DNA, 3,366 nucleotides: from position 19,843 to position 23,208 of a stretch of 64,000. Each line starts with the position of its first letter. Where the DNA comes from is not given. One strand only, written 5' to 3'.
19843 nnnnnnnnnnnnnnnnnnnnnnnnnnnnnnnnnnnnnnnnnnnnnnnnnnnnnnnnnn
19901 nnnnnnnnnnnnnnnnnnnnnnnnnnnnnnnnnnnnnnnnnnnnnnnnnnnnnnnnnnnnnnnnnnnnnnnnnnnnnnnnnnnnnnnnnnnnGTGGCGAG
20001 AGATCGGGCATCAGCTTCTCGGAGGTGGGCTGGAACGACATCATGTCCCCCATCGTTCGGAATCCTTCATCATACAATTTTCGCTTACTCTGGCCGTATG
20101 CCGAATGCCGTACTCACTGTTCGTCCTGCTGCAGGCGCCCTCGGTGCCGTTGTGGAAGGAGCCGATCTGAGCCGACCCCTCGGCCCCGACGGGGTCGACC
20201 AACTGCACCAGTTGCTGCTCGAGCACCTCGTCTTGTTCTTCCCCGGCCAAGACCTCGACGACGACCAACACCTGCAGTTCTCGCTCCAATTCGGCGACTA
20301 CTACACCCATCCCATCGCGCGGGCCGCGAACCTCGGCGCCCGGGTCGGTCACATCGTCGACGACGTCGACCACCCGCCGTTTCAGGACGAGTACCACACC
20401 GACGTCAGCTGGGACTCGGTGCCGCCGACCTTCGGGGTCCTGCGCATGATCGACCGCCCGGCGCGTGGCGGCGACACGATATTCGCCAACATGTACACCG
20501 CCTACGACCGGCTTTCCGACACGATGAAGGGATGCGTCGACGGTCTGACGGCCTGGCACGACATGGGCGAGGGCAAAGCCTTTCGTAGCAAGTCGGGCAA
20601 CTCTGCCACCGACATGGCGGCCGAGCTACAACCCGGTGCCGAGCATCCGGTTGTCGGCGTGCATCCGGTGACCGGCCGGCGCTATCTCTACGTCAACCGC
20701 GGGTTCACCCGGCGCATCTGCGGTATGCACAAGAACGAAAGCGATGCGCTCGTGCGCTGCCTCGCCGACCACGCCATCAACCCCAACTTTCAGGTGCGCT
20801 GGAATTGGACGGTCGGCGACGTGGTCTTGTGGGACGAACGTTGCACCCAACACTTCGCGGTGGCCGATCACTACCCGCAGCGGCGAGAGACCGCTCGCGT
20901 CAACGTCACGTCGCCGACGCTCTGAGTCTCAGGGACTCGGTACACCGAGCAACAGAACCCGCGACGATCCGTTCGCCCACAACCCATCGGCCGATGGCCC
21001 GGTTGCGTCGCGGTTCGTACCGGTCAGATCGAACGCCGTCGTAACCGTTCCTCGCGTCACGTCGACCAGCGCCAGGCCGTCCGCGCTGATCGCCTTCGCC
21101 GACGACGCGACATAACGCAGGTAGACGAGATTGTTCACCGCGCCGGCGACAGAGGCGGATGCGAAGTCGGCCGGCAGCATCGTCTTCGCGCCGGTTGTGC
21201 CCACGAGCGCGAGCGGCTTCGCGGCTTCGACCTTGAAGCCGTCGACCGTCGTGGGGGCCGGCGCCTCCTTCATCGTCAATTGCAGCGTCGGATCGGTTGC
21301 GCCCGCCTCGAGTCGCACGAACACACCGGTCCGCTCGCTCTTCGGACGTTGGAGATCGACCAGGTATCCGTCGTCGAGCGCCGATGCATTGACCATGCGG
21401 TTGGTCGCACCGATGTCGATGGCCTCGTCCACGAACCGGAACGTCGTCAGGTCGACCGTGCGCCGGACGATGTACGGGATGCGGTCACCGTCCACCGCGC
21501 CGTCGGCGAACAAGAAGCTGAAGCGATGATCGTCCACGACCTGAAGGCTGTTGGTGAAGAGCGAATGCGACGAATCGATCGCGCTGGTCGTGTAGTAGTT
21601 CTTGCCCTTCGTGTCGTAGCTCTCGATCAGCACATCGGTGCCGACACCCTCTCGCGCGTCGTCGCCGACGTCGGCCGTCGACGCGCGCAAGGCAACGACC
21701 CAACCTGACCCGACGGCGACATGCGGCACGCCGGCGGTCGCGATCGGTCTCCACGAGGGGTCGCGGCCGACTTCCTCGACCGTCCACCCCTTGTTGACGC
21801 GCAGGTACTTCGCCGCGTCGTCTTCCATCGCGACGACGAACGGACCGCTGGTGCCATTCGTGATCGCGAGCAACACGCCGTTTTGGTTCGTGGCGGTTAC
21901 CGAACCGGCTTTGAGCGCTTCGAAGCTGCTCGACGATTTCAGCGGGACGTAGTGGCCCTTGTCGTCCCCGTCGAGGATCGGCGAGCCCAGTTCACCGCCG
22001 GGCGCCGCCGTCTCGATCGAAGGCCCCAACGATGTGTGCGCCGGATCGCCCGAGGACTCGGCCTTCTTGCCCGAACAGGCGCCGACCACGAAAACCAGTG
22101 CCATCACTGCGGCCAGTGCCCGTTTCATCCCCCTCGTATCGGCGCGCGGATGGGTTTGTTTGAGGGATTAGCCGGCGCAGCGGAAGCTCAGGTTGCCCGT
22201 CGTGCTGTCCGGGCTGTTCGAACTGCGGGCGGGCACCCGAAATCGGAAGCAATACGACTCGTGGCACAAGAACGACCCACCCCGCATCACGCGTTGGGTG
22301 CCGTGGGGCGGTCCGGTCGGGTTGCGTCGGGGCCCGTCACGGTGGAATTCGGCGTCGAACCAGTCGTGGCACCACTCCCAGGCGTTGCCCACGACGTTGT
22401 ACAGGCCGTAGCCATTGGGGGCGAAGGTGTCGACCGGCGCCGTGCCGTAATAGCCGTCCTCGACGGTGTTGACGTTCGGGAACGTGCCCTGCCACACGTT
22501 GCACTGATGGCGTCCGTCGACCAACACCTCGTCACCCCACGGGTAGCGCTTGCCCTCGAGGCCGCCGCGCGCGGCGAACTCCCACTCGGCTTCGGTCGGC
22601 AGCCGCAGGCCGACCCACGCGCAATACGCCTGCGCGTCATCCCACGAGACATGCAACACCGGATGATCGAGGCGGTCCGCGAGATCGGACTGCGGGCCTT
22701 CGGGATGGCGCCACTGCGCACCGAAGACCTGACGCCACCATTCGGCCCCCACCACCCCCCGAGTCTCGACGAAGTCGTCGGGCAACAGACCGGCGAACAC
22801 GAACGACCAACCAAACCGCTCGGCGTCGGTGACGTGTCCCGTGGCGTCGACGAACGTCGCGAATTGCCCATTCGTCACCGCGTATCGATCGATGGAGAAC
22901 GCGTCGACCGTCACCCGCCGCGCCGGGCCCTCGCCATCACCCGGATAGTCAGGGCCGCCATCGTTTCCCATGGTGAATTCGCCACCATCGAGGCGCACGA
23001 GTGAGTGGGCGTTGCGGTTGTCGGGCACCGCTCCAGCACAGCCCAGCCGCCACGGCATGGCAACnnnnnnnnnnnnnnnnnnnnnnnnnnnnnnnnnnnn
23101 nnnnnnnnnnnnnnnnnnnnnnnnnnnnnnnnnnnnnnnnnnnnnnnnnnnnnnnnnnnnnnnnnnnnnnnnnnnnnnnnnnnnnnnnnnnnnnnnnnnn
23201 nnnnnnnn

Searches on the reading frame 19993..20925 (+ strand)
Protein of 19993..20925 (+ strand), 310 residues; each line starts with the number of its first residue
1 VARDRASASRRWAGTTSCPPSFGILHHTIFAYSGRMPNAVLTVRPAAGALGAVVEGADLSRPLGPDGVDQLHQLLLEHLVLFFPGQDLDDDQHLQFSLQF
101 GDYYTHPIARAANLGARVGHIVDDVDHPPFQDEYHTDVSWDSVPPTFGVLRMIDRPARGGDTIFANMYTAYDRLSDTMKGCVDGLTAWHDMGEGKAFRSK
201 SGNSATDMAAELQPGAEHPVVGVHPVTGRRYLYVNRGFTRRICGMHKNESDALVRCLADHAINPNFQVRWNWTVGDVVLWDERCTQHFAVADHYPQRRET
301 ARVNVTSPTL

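Call 79: search_protein_families(library=pfam, proteins=[window:19993-20925:+], max_evalue=0.00001)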
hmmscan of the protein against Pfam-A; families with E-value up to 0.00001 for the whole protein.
window:19993-20925:+ (310 aa): 1 family
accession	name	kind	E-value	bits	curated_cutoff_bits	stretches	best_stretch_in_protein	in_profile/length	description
PF02668.22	TauD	-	3.2e-59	201.5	27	1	43-302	2-265/267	Taurine catabolism dioxygenase TauD, TfdA family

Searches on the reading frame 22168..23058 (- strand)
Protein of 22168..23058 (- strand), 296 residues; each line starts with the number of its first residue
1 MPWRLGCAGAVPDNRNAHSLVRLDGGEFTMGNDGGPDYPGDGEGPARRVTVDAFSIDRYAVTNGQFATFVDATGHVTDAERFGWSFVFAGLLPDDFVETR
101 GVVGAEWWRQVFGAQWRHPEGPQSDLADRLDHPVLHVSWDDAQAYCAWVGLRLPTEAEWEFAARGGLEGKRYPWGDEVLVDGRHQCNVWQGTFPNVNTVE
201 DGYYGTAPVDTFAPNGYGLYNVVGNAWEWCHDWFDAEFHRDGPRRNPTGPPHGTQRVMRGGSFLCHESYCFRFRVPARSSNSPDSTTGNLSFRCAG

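Call 79: search_protein_families(library=pfam, proteins=[window:22168-23058:-], max_evalue=0.00001)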
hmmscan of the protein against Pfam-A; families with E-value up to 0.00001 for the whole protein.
window:22168-23058:- (296 aa): 1 family
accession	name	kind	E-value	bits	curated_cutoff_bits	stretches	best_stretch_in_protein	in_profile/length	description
PF03781.23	FGE-sulfatase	-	3e-81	273.3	23.3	1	18-295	3-254/255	Sulfatase-modifying factor enzyme 1-like domain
